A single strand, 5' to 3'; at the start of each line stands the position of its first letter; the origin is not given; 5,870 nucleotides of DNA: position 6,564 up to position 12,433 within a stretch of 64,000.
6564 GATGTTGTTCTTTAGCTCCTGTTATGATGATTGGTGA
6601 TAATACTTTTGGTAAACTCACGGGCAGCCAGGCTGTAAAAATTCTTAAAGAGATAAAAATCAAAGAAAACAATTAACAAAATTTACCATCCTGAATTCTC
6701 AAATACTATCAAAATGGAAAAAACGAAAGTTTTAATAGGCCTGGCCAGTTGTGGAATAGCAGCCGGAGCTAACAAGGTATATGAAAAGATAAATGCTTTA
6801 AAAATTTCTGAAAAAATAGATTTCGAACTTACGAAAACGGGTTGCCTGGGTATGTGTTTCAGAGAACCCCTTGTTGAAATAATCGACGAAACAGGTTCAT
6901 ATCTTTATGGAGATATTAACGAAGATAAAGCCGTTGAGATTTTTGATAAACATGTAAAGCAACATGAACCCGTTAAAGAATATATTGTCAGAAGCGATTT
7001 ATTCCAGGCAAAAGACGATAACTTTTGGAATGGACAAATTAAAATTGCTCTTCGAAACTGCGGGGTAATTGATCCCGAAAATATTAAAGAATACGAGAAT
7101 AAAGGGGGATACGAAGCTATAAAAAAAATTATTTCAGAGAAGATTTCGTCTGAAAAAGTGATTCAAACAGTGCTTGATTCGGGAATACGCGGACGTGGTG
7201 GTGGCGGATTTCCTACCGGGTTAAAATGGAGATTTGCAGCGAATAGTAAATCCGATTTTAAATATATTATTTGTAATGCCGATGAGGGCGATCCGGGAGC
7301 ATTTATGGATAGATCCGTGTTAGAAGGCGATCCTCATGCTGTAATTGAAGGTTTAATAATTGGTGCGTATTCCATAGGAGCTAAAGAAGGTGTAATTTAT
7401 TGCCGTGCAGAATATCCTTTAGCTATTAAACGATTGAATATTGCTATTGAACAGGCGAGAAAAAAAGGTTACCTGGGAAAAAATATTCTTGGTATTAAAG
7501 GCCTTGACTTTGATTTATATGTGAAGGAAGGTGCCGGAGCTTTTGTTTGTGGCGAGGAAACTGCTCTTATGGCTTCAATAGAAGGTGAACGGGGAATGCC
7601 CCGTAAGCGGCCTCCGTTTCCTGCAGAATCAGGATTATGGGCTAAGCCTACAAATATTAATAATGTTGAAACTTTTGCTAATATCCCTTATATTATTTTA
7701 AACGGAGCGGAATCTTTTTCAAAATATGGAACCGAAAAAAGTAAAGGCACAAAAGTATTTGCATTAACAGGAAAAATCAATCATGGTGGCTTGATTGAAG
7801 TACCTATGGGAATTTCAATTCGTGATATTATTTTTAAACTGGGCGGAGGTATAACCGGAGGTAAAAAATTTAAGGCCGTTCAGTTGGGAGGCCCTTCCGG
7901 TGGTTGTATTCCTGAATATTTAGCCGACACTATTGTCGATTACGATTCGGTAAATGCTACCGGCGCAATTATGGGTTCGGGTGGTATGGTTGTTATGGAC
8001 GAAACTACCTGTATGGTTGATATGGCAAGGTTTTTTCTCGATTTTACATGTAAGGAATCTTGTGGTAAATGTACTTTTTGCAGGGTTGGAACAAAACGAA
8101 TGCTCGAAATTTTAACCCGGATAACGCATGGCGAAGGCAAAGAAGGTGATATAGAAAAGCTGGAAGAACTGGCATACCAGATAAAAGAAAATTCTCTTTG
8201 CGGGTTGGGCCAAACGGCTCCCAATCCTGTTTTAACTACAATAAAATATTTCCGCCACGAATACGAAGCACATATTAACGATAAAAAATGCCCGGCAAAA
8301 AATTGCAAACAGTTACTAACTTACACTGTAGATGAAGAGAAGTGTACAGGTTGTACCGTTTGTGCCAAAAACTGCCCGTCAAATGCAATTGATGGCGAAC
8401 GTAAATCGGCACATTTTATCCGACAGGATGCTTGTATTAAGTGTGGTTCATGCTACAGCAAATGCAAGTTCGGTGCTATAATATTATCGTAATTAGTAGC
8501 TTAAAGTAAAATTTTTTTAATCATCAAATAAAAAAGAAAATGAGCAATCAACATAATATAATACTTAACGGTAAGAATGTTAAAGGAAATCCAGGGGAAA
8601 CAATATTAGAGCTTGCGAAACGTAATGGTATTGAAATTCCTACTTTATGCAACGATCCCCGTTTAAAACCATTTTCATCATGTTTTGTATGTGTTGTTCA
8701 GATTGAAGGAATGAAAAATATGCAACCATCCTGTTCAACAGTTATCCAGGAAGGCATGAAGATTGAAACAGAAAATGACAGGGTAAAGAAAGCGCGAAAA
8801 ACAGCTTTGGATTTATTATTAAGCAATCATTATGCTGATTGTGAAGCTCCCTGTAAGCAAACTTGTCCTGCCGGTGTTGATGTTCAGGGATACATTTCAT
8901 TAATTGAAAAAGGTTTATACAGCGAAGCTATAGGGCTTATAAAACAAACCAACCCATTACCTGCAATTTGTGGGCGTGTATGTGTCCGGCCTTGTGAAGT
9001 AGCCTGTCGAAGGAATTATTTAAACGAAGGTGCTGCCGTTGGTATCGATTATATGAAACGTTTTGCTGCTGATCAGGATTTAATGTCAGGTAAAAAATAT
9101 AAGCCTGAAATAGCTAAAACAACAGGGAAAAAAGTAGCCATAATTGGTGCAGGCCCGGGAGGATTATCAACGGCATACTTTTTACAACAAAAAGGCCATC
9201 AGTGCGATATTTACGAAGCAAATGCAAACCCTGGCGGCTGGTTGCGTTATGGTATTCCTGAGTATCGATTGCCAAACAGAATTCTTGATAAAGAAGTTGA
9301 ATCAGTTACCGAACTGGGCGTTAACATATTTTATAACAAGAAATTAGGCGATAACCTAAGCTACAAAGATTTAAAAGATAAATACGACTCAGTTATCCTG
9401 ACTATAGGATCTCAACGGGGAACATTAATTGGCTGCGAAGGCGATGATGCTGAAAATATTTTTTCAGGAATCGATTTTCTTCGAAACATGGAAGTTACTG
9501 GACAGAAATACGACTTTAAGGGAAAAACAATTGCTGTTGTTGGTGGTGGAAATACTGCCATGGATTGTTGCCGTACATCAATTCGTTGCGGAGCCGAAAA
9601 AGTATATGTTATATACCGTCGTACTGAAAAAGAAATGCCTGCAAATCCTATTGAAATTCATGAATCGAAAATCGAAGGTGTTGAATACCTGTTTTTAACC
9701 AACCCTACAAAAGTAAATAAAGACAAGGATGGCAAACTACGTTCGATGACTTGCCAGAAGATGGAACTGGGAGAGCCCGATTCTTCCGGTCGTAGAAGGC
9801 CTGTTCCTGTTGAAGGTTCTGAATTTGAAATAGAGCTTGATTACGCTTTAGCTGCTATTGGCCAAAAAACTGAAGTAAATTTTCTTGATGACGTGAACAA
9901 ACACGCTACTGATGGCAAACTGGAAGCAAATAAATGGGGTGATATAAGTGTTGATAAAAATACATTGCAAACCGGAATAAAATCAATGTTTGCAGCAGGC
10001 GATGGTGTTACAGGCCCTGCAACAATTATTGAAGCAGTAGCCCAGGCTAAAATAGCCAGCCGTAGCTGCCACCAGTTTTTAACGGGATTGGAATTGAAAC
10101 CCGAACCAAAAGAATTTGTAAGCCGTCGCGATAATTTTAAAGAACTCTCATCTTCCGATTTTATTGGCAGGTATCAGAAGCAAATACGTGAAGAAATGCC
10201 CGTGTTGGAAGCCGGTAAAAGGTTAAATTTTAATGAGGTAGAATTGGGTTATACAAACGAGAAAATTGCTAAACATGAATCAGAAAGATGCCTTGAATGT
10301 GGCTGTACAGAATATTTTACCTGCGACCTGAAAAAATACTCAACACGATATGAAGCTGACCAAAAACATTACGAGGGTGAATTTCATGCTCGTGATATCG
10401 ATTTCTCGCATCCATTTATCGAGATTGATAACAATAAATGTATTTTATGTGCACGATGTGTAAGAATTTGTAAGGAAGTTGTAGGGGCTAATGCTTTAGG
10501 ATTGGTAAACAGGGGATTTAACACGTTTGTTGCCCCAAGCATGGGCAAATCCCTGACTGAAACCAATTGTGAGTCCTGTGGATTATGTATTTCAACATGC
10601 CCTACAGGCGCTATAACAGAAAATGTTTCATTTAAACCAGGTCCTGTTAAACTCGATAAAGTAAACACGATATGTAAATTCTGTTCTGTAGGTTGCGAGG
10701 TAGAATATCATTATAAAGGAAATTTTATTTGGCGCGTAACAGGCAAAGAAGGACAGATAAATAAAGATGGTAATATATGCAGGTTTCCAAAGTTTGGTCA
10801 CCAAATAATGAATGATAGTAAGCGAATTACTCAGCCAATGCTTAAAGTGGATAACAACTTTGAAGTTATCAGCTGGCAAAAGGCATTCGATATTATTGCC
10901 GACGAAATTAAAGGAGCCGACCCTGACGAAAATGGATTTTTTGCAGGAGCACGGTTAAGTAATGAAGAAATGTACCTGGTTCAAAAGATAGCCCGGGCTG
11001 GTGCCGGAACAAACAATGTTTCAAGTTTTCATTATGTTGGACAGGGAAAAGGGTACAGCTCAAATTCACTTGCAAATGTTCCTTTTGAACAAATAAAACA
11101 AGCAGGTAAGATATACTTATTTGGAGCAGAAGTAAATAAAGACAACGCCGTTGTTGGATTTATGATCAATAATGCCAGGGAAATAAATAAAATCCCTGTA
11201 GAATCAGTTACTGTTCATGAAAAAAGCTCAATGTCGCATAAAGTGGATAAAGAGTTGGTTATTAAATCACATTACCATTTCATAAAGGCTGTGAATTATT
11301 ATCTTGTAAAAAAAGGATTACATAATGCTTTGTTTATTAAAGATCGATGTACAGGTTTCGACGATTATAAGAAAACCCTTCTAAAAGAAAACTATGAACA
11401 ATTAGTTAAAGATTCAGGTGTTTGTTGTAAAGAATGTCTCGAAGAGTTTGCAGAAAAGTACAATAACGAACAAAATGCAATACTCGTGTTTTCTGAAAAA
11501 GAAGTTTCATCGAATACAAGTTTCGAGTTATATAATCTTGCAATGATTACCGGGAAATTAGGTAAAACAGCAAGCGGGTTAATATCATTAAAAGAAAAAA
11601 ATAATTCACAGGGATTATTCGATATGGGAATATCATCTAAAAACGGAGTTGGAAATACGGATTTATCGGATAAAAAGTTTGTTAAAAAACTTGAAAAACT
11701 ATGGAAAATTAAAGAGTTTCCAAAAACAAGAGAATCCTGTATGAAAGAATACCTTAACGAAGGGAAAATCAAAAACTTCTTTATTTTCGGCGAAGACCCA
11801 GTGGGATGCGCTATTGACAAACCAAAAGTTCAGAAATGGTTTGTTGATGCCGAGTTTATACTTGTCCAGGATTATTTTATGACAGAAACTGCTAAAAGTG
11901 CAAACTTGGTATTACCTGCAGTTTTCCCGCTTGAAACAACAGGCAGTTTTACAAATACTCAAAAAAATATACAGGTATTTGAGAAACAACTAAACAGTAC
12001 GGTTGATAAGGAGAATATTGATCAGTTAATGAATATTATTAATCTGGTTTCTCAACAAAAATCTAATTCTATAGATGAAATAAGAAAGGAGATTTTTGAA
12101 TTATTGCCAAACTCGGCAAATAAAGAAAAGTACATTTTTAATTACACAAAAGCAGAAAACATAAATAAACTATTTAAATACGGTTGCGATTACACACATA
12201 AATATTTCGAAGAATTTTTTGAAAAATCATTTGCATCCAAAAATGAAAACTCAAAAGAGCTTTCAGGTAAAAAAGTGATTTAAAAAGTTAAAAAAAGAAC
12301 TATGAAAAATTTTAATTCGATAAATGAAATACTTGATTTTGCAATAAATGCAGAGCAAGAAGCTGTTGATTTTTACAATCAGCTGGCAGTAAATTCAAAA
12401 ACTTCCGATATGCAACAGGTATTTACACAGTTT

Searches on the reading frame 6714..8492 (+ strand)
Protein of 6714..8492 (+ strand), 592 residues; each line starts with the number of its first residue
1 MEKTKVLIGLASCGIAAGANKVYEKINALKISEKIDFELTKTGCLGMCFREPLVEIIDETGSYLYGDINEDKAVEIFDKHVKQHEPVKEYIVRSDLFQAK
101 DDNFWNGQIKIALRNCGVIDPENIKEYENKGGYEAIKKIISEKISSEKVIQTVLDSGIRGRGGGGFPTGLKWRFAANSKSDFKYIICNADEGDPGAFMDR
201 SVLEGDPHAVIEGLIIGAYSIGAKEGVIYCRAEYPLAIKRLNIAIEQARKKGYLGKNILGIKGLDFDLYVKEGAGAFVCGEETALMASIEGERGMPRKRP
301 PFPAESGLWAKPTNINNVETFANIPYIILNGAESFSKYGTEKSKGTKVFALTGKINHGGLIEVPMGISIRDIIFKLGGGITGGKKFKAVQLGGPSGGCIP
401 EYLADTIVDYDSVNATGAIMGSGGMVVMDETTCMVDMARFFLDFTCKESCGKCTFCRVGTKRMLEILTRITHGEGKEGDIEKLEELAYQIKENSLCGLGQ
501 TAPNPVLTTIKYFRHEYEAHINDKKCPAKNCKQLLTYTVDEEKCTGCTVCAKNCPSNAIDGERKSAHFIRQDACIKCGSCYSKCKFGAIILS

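Call 9: search_protein_families(library=pfam, proteins=[window:6714-8492:+], max_evalue=0.0001)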
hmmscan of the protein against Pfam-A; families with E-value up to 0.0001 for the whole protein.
window:6714-8492:+ (592 aa): 8 families
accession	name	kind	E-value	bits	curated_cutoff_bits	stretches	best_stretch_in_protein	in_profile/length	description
PF01512.22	Complex1_51K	-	1.7e-47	161.6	31.2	1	154-325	2-149/150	Nuo51 FMN-binding domain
PF10589.14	NADH_4Fe-4S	-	1.5e-35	121.3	23.5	1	436-520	1-85/85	NADH-ubiquinone oxidoreductase-F iron-sulfur binding region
PF00037.32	Fer4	-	7e-11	41.9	21.1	2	537-560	1-24/24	4Fe-4S binding domain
PF12837.12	Fer4_6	-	2.3e-07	30.9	25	1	538-559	3-24/24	4Fe-4S binding domain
PF13237.11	Fer4_10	-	3.7e-07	30.4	25.5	1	539-584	4-52/53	4Fe-4S dicluster domain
PF13187.11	Fer4_9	-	1.1e-06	29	27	1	543-589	1-52/52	4Fe-4S dicluster domain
PF12838.12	Fer4_7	-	2.2e-06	28.4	27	1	543-588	1-52/52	4Fe-4S dicluster domain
PF12797.12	Fer4_2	-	1.7e-05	24.9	24.5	0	539-556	5-22/22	4Fe-4S binding domain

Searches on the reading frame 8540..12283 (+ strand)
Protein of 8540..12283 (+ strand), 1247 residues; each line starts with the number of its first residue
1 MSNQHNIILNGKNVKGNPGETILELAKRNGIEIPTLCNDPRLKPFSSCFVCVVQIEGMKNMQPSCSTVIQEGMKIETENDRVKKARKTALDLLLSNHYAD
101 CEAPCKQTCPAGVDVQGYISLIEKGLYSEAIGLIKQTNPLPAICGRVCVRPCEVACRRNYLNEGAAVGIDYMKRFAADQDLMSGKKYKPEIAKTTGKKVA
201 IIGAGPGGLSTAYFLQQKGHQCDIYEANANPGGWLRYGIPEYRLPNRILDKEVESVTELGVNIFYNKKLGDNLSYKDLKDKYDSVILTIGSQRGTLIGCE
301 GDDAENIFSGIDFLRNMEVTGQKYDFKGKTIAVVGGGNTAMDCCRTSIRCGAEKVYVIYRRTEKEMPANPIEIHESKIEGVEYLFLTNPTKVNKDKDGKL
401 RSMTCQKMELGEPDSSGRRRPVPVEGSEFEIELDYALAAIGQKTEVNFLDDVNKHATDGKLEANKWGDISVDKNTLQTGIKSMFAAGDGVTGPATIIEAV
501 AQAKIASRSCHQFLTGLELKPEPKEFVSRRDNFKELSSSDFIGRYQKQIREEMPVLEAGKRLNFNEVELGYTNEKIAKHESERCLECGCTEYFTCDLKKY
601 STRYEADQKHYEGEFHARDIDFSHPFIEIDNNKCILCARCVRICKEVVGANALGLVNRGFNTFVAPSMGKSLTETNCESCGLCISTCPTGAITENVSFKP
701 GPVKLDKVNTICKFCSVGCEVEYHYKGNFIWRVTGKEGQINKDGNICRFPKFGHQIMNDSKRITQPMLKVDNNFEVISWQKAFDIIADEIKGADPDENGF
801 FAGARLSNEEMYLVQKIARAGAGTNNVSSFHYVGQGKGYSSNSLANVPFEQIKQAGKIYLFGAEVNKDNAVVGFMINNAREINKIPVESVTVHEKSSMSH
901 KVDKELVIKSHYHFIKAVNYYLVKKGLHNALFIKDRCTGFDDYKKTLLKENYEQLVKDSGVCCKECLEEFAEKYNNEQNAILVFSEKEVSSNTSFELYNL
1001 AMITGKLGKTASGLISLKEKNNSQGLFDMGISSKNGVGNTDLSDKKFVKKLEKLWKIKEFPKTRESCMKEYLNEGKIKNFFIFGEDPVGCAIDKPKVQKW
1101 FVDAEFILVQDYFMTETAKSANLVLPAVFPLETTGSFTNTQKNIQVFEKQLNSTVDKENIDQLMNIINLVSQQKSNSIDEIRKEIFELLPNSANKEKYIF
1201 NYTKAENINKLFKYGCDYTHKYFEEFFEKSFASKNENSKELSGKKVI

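Call 9: search_protein_families(library=pfam, proteins=[window:8540-12283:+], max_evalue=0.0001)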
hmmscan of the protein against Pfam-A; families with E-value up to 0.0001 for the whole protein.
window:8540-12283:+ (1247 aa): 13 families
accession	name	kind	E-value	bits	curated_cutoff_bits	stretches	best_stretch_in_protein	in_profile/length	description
PF07992.20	Pyr_redox_2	-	2.3e-32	113.1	26.1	1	197-503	1-291/291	Pyridine nucleotide-disulphide oxidoreductase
PF00384.28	Molybdopterin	-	8.3e-29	101.1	24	1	762-1155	1-338/353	Molybdopterin oxidoreductase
PF13510.11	Fer2_4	-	5.4e-19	68.5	22.8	1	6-79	5-81/82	2Fe-2S iron-sulfur cluster binding domain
PF14691.11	Fer4_20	-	1.4e-18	67.1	25.8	1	100-181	26-109/113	Dihydroprymidine dehydrogenase domain II, 4Fe-4S cluster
PF22117.2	Fer4_Nqo3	-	1.5e-10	41.5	27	1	625-693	2-67/67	NADH-quinone oxidoreductase subunit 3, ferredoxin-like domain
PF13450.12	NAD_binding_8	-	1.5e-09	38.4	21.9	1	201-236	1-36/68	NAD(P)-binding Rossmann-like domain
PF13738.12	Pyr_redox_3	-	4.9e-08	33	30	0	322-487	158-305/305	Pyridine nucleotide-disulphide oxidoreductase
PF00070.33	Pyr_redox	-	1e-07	32.8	22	0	331-405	2-79/82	Pyridine nucleotide-disulphide oxidoreductase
PF04879.21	Molybdop_Fe4S4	-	1.6e-07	31.7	22.7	1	707-758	3-54/55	Molybdopterin oxidoreductase Fe4S4 domain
PF12838.12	Fer4_7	-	2.2e-06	28.5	27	1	633-691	1-52/52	4Fe-4S dicluster domain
PF14697.11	Fer4_21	-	2.8e-06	27.8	35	1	628-693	2-58/59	4Fe-4S dicluster domain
PF01266.30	DAO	-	3.6e-05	23.9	27.9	1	198-232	1-35/353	FAD dependent oxidoreductase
PF00037.32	Fer4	-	7.8e-05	22.8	21.1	1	674-693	5-24/24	4Fe-4S binding domain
